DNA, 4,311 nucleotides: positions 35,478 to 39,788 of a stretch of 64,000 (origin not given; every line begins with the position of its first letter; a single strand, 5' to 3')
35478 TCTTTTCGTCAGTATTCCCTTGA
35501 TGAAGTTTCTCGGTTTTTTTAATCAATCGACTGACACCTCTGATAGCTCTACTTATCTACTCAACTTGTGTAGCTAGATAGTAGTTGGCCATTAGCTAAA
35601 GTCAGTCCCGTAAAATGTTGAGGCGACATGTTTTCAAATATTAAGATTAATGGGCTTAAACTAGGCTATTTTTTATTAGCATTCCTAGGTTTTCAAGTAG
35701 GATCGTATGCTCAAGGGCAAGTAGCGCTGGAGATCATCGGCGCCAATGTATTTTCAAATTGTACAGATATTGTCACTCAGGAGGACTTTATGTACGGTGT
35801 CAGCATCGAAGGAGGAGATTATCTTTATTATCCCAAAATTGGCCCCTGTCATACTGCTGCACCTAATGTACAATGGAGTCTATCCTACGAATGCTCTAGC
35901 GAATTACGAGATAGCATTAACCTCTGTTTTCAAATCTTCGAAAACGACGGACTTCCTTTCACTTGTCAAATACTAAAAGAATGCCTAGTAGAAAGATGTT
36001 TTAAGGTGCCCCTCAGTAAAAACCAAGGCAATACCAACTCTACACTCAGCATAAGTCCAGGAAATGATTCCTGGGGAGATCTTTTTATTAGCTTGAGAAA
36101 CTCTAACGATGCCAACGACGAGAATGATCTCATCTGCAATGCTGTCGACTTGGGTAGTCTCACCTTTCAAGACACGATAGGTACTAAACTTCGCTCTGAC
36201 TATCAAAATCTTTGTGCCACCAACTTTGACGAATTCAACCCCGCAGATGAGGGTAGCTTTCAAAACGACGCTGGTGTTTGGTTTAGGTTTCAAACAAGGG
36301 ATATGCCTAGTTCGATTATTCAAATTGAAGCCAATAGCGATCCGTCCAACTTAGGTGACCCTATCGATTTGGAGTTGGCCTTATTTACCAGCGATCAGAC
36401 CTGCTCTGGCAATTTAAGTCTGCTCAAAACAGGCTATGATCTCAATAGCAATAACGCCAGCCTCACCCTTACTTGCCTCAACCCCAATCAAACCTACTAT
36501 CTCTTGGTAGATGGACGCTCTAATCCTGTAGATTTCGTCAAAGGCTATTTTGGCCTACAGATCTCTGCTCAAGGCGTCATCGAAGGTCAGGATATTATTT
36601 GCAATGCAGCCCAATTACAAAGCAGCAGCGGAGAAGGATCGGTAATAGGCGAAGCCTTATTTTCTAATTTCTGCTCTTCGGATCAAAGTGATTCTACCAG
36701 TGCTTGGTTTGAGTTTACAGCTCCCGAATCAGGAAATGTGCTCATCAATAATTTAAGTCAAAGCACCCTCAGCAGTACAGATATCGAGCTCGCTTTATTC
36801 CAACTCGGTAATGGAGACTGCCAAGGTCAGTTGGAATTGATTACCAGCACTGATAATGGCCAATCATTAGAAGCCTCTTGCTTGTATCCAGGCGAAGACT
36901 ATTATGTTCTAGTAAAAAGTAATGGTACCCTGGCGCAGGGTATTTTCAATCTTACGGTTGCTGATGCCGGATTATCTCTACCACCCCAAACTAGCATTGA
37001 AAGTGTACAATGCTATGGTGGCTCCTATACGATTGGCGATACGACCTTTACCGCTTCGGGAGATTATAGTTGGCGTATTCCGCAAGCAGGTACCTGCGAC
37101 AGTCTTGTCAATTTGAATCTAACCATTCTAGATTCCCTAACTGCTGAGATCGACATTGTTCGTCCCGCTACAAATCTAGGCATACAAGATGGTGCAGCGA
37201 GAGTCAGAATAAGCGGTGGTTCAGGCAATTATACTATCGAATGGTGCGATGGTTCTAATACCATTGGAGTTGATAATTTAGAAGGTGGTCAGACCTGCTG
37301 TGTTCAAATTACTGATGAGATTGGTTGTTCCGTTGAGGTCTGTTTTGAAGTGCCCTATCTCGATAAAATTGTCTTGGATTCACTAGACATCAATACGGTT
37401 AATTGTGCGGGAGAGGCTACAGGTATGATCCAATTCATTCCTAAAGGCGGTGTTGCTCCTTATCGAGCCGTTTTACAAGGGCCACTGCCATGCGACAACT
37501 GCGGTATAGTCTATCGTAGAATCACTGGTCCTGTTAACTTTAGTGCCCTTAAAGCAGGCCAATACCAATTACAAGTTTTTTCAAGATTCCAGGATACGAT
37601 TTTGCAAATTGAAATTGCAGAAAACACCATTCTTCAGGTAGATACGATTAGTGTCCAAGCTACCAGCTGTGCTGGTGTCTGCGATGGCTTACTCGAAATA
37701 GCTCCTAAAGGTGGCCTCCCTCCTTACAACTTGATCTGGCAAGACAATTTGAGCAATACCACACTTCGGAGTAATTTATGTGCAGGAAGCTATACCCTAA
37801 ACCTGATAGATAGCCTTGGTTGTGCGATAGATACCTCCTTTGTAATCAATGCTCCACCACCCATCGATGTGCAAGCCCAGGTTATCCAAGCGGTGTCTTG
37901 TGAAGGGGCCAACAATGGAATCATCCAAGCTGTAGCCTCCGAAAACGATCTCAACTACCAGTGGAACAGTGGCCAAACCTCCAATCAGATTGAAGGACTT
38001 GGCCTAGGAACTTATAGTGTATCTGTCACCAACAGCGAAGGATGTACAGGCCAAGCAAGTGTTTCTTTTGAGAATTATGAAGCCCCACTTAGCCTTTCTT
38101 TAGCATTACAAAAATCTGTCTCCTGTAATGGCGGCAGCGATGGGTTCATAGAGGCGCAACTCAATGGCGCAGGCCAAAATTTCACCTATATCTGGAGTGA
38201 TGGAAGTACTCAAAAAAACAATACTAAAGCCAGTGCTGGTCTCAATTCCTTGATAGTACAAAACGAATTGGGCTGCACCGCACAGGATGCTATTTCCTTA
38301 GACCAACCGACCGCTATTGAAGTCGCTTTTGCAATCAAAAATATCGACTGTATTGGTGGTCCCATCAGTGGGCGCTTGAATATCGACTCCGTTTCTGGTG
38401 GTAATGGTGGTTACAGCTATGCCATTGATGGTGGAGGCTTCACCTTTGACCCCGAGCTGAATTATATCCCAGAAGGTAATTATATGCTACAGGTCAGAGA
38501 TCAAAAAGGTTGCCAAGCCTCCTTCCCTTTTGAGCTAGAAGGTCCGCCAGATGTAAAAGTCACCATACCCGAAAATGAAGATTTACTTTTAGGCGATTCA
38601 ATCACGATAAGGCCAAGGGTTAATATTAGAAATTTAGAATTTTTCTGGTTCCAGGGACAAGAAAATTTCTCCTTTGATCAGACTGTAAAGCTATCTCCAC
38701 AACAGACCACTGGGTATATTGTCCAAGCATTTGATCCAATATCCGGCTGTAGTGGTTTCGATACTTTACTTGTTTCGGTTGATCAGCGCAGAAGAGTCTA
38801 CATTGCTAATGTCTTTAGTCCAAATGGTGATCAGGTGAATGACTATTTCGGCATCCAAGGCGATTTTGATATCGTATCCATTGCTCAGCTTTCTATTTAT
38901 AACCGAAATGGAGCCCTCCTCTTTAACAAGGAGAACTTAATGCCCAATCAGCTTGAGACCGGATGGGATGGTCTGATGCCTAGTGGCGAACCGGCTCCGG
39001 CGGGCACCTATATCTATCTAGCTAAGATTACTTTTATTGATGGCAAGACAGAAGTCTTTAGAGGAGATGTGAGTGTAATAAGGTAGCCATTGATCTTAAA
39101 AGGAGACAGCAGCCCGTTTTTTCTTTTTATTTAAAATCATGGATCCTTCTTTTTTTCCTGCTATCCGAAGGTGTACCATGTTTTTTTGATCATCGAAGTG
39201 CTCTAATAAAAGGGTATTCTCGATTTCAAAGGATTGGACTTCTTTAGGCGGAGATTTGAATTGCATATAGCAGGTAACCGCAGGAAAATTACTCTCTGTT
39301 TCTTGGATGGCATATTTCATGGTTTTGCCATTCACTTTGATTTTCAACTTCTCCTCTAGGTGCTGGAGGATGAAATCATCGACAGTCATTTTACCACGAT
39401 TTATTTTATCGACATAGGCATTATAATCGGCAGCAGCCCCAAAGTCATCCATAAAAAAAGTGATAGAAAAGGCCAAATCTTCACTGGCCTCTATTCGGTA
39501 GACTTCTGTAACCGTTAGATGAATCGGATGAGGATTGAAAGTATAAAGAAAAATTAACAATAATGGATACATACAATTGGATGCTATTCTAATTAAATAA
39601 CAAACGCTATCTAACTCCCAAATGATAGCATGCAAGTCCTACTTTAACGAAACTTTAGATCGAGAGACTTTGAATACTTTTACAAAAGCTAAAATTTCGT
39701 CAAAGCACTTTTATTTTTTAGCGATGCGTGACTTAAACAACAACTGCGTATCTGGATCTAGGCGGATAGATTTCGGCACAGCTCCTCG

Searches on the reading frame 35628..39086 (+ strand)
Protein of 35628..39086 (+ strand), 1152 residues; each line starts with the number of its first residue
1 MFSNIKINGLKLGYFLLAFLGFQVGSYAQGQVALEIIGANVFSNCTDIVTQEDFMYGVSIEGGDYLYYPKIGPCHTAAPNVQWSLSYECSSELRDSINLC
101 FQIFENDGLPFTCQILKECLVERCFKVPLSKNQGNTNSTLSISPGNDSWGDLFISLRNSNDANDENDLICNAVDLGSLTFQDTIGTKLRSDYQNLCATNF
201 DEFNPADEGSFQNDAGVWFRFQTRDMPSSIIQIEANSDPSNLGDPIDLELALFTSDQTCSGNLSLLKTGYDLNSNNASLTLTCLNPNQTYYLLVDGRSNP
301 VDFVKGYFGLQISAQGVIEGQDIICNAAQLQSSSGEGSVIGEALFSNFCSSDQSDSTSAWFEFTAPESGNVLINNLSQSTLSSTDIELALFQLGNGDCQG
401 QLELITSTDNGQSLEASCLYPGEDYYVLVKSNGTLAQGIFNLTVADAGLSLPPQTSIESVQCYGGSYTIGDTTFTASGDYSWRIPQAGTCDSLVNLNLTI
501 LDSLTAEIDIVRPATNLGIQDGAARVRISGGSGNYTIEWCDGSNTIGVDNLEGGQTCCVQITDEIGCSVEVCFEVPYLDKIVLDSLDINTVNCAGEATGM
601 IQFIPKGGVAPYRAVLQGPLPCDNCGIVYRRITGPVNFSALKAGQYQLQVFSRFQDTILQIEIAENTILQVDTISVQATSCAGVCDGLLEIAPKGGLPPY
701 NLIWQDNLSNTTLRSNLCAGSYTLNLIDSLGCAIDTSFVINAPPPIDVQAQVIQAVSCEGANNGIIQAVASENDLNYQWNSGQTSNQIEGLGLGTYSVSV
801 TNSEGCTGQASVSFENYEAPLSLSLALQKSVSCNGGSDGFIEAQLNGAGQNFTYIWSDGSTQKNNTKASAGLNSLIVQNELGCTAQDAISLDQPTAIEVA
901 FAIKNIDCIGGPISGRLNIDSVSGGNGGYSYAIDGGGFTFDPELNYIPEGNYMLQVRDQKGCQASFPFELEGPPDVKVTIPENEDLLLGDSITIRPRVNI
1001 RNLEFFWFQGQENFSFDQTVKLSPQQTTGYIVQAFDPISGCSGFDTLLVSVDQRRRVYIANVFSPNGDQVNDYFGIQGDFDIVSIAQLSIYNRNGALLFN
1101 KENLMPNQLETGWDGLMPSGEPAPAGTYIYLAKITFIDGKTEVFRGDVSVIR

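Call 3: search_protein_families(library=pfam, proteins=[window:35628-39086:+], max_evalue=1)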
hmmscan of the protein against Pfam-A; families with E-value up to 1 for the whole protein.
window:35628-39086:+ (1152 aa): 6 families
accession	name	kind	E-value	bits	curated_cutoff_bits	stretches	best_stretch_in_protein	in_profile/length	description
PF13573.12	SprB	-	2.9e-20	72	28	5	828-861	4-37/37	SprB repeat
PF13585.12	CHU_C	-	1.1e-14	54.7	27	1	1059-1140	3-76/86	CHU_C Type IX secretion signal domain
PF13860.13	FlgD_ig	-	0.00057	20.2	27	1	1086-1128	25-69/79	FlgD Ig-like domain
PF23759.1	GBD_T9SS_assoc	-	0.00099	19.8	27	1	346-379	33-66/116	Galactose binding domain-like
PF07495.19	Y_Y_Y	-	0.015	15.6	26.6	0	636-657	30-51/65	Y_Y_Y domain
PF23585.1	DUF7137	-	0.24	11.5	27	0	701-729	69-97/137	Domain of unknown function (DUF7137)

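Call 4: search_protein_families(library=ncbifam, proteins=[window:35628-39086:+], max_evalue=1)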
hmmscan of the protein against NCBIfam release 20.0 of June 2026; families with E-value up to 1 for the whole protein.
window:35628-39086:+ (1152 aa): 1 family
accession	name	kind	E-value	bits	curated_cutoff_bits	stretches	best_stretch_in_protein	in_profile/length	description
TIGR04131.1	Bac_Flav_CTERM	domain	2.7e-10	40.2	35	1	1059-1151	3-84/85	T9SS type B sorting domain-containing protein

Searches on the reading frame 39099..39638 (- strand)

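Call 28: search_protein_families(library=pfam, proteins=[window:39099-39638:-], max_evalue=0.001)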
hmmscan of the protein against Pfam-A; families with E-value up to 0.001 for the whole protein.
window:39099-39638:- (180 aa): 1 family
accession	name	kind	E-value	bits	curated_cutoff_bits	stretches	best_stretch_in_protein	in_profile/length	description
PF20420.3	DUF6702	-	8.8e-24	84.5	24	1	33-164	3-136/141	Domain of unknown function (DUF6702)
